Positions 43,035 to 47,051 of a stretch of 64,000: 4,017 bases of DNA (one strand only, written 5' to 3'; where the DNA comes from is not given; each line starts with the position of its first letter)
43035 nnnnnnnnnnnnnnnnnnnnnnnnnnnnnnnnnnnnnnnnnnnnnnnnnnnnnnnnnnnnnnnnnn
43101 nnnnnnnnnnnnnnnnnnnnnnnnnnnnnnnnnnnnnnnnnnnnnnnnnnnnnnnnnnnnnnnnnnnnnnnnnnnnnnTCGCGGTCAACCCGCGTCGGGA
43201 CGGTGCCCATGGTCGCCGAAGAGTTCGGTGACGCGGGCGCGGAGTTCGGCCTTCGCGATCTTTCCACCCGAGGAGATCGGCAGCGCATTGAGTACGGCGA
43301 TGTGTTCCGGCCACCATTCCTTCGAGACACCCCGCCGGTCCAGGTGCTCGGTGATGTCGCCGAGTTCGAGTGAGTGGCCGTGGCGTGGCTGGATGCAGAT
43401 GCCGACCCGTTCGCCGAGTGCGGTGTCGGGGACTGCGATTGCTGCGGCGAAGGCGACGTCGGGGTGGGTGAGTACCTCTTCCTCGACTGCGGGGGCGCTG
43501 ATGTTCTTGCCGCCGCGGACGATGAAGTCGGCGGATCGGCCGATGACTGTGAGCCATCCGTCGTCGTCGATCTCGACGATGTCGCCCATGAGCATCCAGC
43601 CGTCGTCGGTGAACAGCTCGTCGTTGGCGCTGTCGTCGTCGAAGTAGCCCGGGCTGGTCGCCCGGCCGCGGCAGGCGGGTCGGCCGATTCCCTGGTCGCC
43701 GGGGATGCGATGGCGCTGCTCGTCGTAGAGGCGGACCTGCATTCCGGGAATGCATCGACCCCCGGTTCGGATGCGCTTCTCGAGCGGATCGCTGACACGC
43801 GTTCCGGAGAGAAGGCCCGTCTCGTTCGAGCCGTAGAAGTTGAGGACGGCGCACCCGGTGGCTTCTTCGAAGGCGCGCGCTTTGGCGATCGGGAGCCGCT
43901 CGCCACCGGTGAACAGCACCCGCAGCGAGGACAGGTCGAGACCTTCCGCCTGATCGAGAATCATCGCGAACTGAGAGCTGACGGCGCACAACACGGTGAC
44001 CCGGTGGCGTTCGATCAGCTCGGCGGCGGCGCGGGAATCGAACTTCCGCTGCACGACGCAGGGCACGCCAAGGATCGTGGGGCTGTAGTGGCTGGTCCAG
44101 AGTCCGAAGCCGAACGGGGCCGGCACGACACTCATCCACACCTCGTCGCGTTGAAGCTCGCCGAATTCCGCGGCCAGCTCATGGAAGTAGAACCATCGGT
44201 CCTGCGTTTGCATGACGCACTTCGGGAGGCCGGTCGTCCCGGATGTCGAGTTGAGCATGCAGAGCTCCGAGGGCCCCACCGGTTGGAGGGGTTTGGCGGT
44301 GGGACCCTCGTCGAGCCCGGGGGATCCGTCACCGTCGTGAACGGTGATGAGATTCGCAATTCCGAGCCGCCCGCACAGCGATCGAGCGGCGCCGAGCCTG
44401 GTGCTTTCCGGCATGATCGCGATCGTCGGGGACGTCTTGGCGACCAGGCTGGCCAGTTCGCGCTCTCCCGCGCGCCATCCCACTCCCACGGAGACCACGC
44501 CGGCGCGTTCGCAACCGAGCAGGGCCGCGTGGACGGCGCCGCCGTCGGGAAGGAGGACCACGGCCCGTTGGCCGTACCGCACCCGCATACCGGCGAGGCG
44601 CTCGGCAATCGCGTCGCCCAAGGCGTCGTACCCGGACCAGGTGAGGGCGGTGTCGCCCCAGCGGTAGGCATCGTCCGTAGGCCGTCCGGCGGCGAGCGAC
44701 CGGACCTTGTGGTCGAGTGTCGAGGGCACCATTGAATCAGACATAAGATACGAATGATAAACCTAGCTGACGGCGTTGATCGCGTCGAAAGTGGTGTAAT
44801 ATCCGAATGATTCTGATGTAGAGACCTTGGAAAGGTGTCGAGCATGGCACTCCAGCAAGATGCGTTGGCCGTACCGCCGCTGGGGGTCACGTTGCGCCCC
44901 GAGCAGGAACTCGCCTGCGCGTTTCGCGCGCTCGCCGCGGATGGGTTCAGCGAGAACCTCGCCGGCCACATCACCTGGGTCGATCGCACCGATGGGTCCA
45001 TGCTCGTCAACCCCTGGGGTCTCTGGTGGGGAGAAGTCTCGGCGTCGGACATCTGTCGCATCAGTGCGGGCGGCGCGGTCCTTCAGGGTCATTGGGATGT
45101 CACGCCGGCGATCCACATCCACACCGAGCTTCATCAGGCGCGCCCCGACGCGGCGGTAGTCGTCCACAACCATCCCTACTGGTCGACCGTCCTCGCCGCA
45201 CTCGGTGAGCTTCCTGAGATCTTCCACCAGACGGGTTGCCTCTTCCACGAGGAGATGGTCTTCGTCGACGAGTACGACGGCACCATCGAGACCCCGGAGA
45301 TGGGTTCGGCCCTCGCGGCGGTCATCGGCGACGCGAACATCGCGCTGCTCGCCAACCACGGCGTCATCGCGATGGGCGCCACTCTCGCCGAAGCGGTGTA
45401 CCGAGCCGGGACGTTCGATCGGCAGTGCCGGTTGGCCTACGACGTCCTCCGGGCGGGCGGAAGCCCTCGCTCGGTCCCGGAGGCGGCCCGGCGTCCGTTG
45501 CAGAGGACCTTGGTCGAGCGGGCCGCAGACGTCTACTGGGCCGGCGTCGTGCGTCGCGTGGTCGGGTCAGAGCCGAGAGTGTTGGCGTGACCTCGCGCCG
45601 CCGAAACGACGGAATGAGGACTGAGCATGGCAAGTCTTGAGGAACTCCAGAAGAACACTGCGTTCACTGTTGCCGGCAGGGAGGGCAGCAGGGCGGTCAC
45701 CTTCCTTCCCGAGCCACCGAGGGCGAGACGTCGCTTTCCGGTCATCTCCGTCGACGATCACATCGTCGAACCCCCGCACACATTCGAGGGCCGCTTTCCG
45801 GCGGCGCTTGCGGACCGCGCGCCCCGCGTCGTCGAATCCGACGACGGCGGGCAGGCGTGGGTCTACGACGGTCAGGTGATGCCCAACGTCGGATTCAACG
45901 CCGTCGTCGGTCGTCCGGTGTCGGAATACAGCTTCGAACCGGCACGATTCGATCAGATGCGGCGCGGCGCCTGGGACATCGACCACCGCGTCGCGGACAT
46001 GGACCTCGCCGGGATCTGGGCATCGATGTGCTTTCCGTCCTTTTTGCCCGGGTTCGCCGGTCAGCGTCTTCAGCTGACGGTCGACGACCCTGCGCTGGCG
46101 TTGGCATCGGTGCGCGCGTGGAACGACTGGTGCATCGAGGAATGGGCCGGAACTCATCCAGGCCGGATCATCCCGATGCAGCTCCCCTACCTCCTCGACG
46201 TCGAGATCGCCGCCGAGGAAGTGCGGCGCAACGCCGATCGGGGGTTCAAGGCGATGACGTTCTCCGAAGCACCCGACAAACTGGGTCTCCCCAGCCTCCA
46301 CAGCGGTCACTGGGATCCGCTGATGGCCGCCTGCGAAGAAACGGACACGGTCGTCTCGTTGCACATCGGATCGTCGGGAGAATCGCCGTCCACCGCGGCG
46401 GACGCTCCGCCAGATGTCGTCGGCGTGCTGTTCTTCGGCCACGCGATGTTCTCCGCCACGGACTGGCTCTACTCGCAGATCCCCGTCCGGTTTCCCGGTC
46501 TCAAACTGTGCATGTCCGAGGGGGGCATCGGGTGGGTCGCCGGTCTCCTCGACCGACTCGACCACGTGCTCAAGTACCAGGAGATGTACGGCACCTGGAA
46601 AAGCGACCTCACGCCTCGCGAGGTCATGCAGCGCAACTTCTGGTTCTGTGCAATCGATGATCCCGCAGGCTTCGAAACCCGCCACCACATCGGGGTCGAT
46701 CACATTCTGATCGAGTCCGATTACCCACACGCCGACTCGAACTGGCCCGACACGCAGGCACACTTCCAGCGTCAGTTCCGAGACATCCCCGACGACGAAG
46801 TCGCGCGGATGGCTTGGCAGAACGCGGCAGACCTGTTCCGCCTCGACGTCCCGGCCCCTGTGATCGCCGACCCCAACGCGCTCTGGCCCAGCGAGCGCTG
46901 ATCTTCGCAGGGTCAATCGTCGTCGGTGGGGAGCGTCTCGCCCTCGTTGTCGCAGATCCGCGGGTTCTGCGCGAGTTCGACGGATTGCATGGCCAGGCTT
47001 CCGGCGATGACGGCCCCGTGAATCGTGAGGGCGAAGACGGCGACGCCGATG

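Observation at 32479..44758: Five copies of an AT-rich inverted-repeat box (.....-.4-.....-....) define a candidate GntR/FadR regulon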

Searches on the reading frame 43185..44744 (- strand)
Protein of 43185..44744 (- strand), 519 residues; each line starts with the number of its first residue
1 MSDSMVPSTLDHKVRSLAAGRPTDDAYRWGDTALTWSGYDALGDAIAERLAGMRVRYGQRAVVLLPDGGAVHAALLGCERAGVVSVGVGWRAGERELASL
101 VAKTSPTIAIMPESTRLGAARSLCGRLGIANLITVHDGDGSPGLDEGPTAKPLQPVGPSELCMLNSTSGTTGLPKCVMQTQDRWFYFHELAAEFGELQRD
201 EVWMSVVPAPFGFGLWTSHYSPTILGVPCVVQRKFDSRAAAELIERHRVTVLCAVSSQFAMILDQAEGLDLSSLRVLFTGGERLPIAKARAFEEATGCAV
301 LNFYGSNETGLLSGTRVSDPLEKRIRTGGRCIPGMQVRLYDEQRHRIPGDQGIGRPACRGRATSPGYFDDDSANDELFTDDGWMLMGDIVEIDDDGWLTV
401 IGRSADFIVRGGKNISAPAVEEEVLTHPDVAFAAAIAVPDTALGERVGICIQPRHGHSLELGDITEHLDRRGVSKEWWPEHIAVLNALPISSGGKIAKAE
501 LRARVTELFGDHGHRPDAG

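Call 11: search_protein_families(library=pfam, proteins=[window:43185-44744:-])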
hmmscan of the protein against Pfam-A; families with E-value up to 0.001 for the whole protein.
window:43185-44744:- (519 aa): 2 families
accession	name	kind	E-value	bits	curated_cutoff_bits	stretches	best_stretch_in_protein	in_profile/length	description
PF00501.34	AMP-binding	-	8.9e-54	183.2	29.9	1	18-368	5-384/384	AMP-binding enzyme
PF13193.12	AMP-binding_C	-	4.6e-06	27.9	24.5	1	420-495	2-76/76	AMP-binding enzyme C-terminal domain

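Call 52: search_protein_families(library=ncbifam, proteins=[window:43185-44744:-], max_evalue=0.00001)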
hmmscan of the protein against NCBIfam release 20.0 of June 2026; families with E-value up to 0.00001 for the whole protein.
window:43185-44744:- (519 aa): 93 families (the best 25 are shown)
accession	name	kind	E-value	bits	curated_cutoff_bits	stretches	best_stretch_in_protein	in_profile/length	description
NF004837.0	PRK06187.1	subfamily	1.4e-77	261.2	476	1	5-507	5-524/531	long-chain-fatty-acid--CoA ligase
NF004758.0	PRK06087.1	equivalog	7.7e-65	219.3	736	1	159-507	188-537/548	medium-chain fatty-acid--CoA ligase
TIGR02275.1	DHB_AMP_lig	equivalog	3.3e-60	203.9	723.55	1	10-502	25-526/526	(2,3-dihydroxybenzoyl)adenylate synthase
NF008192.1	PRK10946.1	equivalog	1.7e-57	194.9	783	1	30-506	44-530/534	(2,3-dihydroxybenzoyl)adenylate synthase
TIGR03208.1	cyc_hxne_CoA_lg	equivalog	6.8e-56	190.1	792.3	1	33-502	53-537/538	cyclohexanecarboxylate-CoA ligase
NF005714.0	PRK07529.1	subfamily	2e-54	185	632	1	154-506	213-577/640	acyl-CoA synthetase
NF005676.0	PRK07470.1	equivalog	5.5e-53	180.4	774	1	10-506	22-530/544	acyl-CoA synthetase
NF005801.1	PRK07656.1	equivalog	2.8e-50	171.4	657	1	11-502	4-500/500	FadD3 family acyl-CoA ligase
NF005702.0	PRK07514.1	subfamily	2.4e-49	168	558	1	32-509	28-504/506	malonyl-CoA synthase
NF005858.0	PRK07787.1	subfamily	5.9e-49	166.8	575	1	21-502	14-469/471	acyl-CoA synthetase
NF006182.0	PRK08316.1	subfamily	3.5e-48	164.4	663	1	8-508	11-520/523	fatty acyl-CoA synthetase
NF009233.0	PRK12583.1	subfamily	3.6e-48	164.3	832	1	164-507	206-552/558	fatty acid CoA ligase family protein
NF004808.0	PRK06155.1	equivalog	8e-46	156.4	722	1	26-504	39-521/542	ATP-dependent acyl-CoA ligase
NF006572.0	PRK09088.1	equivalog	2.7e-45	155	696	1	35-505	30-487/491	acyl-CoA synthetase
NF005307.0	PRK06839.1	equivalog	4.5e-43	147.6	748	1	53-504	48-492/496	o-succinylbenzoate--CoA ligase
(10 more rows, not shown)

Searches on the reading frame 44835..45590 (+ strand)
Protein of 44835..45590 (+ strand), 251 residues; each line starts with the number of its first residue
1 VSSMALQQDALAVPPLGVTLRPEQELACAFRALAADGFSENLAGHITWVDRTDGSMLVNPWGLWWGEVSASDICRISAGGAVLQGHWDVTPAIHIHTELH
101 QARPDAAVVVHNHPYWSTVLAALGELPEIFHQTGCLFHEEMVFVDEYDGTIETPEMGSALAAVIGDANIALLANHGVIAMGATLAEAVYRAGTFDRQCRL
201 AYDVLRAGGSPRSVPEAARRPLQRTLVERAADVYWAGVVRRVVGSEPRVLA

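Call 11: search_protein_families(library=pfam, proteins=[window:44835-45590:+])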
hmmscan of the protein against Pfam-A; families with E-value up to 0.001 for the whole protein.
window:44835-45590:+ (251 aa): 1 family
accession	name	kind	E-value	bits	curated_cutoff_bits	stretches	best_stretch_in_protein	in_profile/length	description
PF00596.27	Aldolase_II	-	4.3e-39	134.7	22.2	1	24-201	1-182/183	Class II Aldolase and Adducin N-terminal domain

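Call 52: search_protein_families(library=ncbifam, proteins=[window:44835-45590:+], max_evalue=0.00001)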
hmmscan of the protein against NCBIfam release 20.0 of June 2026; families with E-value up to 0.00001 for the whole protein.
window:44835-45590:+ (251 aa): 24 families
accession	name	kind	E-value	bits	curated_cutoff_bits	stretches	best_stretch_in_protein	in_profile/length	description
NF004855.0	PRK06208.1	subfamily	1.7e-39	135.7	255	1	23-249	44-272/274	class II aldolase/adducin family protein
NF005689.0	PRK07490.1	equivalog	7.7e-30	103.9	260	1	24-215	16-210/248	hypothetical protein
NF005068.0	PRK06486.1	equivalog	9.2e-30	103.8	269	1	23-204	28-212/262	aldolase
NF005451.0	PRK07044.1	subfamily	1.1e-28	99.9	207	1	24-242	24-247/256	aldolase II superfamily protein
NF005484.0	PRK07090.1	equivalog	8.6e-27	94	261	1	22-218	31-227/260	aldolase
NF053537.1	DhpthDcsPhtC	equivalog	7.2e-20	71.4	200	1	24-220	2-209/232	3,4-dihydroxyphthalate decarboxylase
NF004527.0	PRK05874.1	equivalog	2.7e-17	63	308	1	23-221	8-205/218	L-fuculose-phosphate aldolase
NF005186.0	PRK06661.1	equivalog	9.3e-16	58.2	339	1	24-204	8-190/235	hypothetical protein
NF005302.0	PRK06833.1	equivalog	1.4e-14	54.1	264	1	33-215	17-196/214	L-fuculose-phosphate aldolase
NF053831.1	RU1PAldHalo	equivalog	2.1e-14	53.4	300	1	51-217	30-194/208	ribulose-1-phosphate aldolase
NF043034.1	OxoTetrPhDc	equivalog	1.4e-13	51.1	250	1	28-125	11-106/205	3-oxo-tetronate 4-phosphate decarboxylase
NF040649.1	FucA_Meth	equivalog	9.1e-13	48.5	250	1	51-202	29-174/179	L-fuculose phosphate aldolase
NF005123.0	PRK06557.1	subfamily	1.6e-12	47.6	251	1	39-215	29-205/223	L-ribulose-5-phosphate 4-epimerase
NF006413.0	PRK08660.1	equivalog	6.3e-12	45.7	203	1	25-202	5-175/184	aldolase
NF006208.0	PRK08333.1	equivalog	1e-11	44.9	267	1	55-203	36-182/189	aldolase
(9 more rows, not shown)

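Call 66: search_solved_structures(query=window:44835-45590:+, max_evalue=0.00001)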
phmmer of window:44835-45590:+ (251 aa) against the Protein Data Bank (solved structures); distinct sequences matched with E-value up to 0.00001: 34.
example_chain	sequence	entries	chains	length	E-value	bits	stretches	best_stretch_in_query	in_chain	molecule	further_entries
9m09_A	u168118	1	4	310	8.9e-23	84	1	26-211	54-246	TqaM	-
9m0a_B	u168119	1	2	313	9.1e-23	83.9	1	26-211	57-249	TqaM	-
4xxf_A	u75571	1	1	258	5.9e-22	81.3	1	13-217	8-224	Fuculose-1-phosphate aldolase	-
9n43_A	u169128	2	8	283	1.5e-20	76.6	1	26-215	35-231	Class II aldolase/adducin N-terminal domain-containing protein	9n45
8iqa_A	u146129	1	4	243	2.6e-19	72.6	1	24-214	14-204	Aldolase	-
8il8_A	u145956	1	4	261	3.1e-19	72.3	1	24-214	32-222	Aldolase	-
9ryg_A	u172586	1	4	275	5.7e-19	71.5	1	27-223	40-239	Decarboxylase NovR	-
8ix6_A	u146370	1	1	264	3.2e-18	69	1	23-204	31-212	Aldolase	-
6btd_A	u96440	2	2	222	2e-14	56.6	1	23-221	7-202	Fuculose phosphate aldolase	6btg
4c25_A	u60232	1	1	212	4.7e-13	52.1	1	24-216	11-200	L-FUCULOSE PHOSPHATE ALDOLASE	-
4c24_A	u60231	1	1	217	4.9e-13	52.1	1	24-216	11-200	L-FUCULOSE PHOSPHATE ALDOLASE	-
3ocr_A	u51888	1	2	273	1.1e-12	50.9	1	25-212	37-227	Class II aldolase/adducin domain protein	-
8iah_3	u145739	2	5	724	2.9e-12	49.5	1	27-214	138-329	Beta-adducin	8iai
8iah_0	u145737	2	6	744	1.3e-11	47.4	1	25-213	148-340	Adducin 1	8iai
7x78_A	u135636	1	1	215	3.8e-11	45.9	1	37-199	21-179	L-fuculose phosphate aldolase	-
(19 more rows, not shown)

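Call 96: find_homologous_proteins(query=window:44844-45590:+, max_evalue=1e-80)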
Query window:44844-45590:+ (248 aa): 719 proteins with E <= 1e-80 among 8000 candidates; the best 120 are listed.
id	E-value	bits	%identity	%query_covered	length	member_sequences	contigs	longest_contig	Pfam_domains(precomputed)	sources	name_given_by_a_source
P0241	4.9e-150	516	92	100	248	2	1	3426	PF00596.28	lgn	-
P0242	3.0e-132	457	82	96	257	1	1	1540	PF00596.28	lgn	-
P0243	2.6e-114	399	70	96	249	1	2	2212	PF00596.28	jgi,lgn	-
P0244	1.7e-112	393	69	99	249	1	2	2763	PF00596.28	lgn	-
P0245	3.0e-111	389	67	98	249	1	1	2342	PF00596.28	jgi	jgi:ribulose-5-phosphate 4-epimerase/fuculose-1-phosphate aldolase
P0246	1.3e-110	387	67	99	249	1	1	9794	PF00596.28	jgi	-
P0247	1.6e-109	383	68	96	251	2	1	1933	PF00596.28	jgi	jgi:ribulose-5-phosphate 4-epimerase/fuculose-1-phosphate aldolase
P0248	6.1e-108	378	65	96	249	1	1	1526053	PF00596.28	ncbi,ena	-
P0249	6.6e-108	378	66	96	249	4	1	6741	PF00596.28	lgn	-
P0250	6.1e-106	371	67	96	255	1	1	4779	PF00596.28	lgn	-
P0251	1.2e-103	364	66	96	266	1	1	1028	PF00596.28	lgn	-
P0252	1.5e-103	363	63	96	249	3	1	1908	PF00596.28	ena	-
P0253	2.7e-103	363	66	96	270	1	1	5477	PF00596.28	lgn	-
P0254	1.3e-102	360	64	96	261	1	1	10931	PF00596.28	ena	-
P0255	1.3e-101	357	66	96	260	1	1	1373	PF00596.28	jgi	jgi:ribulose-5-phosphate 4-epimerase/fuculose-1-phosphate aldolase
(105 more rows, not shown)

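Call 97: find_encoding_contigs(protein=P0241, flank=5000, max_places=3)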
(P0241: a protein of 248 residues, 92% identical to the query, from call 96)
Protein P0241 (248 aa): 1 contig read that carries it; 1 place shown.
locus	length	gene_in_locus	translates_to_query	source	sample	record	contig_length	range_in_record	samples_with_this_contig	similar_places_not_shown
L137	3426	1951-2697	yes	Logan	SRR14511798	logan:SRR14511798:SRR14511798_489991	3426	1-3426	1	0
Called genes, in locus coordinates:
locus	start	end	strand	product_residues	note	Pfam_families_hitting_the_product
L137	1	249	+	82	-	?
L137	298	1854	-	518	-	PF00501:AMP-binding, PF13193:AMP-binding_C (faint)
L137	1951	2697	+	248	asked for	PF00596:Aldolase_II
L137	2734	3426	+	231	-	?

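Call 98: find_encoding_contigs(protein=P0242, flank=5000, max_places=3)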
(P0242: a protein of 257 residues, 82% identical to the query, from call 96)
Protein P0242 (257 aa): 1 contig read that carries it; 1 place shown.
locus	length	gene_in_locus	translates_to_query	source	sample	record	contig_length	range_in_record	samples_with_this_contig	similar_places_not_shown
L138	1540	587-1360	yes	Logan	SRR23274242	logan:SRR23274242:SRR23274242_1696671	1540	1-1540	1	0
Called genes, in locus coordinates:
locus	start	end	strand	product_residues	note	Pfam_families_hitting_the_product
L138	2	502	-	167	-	?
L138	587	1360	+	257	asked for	PF00596:Aldolase_II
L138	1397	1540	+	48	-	?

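Call 99: find_encoding_contigs(protein=P0243, flank=5000, max_places=3)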
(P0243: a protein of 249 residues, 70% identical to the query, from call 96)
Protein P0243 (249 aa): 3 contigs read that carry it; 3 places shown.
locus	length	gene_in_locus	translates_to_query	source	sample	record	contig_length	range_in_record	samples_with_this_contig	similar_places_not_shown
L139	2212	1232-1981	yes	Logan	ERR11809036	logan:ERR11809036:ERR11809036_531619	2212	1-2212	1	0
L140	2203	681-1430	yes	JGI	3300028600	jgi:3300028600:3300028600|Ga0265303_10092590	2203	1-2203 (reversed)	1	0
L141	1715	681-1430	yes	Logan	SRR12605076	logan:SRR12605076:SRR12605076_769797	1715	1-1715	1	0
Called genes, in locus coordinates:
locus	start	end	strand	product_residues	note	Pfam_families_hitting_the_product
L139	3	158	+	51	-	?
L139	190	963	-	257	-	PF00392:GntR, PF07729:FCD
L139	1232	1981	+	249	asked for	PF00596:Aldolase_II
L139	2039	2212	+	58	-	?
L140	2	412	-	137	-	?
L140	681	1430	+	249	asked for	PF00596:Aldolase_II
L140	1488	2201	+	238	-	?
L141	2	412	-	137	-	?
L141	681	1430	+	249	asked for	PF00596:Aldolase_II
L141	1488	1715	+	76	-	?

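Call 100: find_encoding_contigs(protein=P0244, flank=5000, max_places=3)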
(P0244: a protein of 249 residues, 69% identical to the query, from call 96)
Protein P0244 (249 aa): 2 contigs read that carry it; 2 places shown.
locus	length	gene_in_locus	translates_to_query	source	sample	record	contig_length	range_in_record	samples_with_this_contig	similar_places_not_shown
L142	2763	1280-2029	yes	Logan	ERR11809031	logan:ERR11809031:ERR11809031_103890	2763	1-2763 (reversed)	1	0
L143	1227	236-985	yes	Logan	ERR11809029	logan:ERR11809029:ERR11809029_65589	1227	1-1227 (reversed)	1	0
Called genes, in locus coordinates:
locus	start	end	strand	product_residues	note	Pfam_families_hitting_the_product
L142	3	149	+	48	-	?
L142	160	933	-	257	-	PF00392:GntR, PF07729:FCD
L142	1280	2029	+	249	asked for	PF00596:Aldolase_II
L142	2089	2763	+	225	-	?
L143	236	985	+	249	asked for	PF00596:Aldolase_II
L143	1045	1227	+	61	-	?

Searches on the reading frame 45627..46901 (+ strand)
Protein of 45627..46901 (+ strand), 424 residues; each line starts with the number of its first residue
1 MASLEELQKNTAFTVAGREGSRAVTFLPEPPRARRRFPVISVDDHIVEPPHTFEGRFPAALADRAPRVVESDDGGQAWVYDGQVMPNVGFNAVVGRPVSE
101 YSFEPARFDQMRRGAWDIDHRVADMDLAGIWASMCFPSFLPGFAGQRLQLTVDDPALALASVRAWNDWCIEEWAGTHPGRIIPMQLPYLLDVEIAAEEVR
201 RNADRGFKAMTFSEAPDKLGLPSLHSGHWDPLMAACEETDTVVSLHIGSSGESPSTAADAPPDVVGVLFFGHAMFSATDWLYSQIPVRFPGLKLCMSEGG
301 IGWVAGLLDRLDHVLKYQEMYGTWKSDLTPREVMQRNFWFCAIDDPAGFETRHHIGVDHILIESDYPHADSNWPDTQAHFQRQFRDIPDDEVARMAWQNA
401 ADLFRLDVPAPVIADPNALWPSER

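Call 11: search_protein_families(library=pfam, proteins=[window:45627-46901:+])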
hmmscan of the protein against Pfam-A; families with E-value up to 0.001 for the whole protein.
window:45627-46901:+ (424 aa): 1 family
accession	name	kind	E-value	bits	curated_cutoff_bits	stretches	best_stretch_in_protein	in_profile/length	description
PF04909.20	Amidohydro_2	-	1.2e-29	104.5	26.4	1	104-406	11-289/289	Amidohydrolase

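Call 46: find_related_loci(query=A2, collection=genome_contigs, flank=10000)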
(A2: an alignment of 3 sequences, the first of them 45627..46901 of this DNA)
Query A2 (424 aa) in genome_contigs; peptide patterns used: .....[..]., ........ (x = any residue, [..] = any of these).
600 stretches matched a pattern (row limit reached: there are more); 561 encode a relative of the query (tblastn E <= 1e-3); the best 80 are kept; 80 distinct loci.
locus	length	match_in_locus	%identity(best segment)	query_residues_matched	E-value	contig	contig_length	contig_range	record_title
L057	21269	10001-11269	80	1-423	0e+0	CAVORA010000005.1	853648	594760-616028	MAG: uncultured delta proteobacterium isolate MFD09964.bin.2.4 genome assembly, contig: contig_24801, whole genome shotg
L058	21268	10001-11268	79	1-423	0e+0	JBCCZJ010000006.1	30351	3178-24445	MAG: Myxococcota bacterium isolate P01_F01_bin.32 k141_2086946_length_30351_cov_13.0000, whole genome shotgun sequence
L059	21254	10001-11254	69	3-419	0e+0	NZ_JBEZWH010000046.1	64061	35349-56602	Spirillospora sp. NPDC029432 NPDC029432_95_B3.ctg-0046, whole genome shotgun sequence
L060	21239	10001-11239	70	4-418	0e+0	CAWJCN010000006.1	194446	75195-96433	MAG: uncultured Actinomycetes bacterium isolate MFD04944.bin.1.334 genome assembly, contig: contig_85286, whole genome s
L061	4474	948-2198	68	3-419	0e+0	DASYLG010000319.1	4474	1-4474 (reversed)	MAG TPA_asm: Iamia sp. isolate SMAG_U4342 k141_1133385, whole genome shotgun sequence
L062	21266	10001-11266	69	3-423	0e+0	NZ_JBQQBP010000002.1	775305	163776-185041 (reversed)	Actinomadura sp. 3N407 contig_2, whole genome shotgun sequence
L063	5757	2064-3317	68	3-419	0e+0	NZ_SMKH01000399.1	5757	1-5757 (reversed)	Actinomadura sp. KC345 NODE_399_length_5757_cov_18.7535, whole genome shotgun sequence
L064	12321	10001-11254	68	1-418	0e+0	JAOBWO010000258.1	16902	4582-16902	MAG: Acidimicrobiales bacterium isolate RYN_39 scaffold_3046027, whole genome shotgun sequence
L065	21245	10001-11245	69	3-419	0e+0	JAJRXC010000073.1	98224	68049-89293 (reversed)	MAG: Actinomycetes bacterium isolate Dive96_bin3.113 k141_3611578, whole genome shotgun sequence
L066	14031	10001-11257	67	1-419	0e+0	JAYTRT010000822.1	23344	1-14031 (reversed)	MAG: Actinomycetota bacterium isolate GFS_4827 GFS_4827_821, whole genome shotgun sequence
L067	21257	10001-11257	66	1-419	0e+0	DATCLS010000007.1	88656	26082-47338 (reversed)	MAG TPA_asm: Acidimicrobiales bacterium isolate SMAG_U7128 k141_643973, whole genome shotgun sequence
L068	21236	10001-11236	69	4-417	0e+0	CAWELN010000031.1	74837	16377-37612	MAG: uncultured Actinomycetes bacterium isolate MFD05841.bin.2.21 genome assembly, contig: contig_98561, whole genome sh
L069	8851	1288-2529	66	1-417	0e+0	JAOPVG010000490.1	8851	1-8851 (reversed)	MAG: Jatrophihabitans sp. isolate RYN_142 scaffold_2523508, whole genome shotgun sequence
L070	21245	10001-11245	65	3-419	0e+0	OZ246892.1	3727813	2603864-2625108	MAG: Acidimicrobiales bacterium isolate 3c6b77ed-a9df-485c-af98-3e10d3554373 genome assembly, chromosome: 1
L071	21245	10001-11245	65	3-419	0e+0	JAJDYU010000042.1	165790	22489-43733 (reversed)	MAG: Acidimicrobiia bacterium isolate jk18x34bins.52 k141_93203, whole genome shotgun sequence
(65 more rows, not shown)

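Call 52: search_protein_families(library=ncbifam, proteins=[window:45627-46901:+], max_evalue=0.00001)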
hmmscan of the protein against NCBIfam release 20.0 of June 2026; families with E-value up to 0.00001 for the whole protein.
window:45627-46901:+ (424 aa): 0 families

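Call 65: search_solved_structures(query=window:45627-46901:+, max_evalue=0.001)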
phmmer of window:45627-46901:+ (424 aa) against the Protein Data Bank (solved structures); distinct sequences matched with E-value up to 0.001: 7.
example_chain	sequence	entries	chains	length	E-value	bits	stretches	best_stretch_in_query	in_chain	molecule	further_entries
8uyr_A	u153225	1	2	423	6.4e-77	262.6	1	38-407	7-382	DitZ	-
6omp_A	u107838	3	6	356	2.2e-37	132.3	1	40-407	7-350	PtmU3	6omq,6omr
4dzi_A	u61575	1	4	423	2e-14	56.5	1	37-409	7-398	Putative TIM-barrel metal-dependent hydrolase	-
8sm7_A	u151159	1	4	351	4.5e-14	55.4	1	152-407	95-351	Amidohydrolase 2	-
8sm8_G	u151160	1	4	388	1.1e-07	34.4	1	159-413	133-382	Putative amidohydrolase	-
6m1w_B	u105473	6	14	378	3.4e-07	32.7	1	155-385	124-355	Amidohydrolase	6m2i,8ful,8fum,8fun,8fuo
8sm9_F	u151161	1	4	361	0.00042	22.5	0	160-405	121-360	Amidohydrolase 2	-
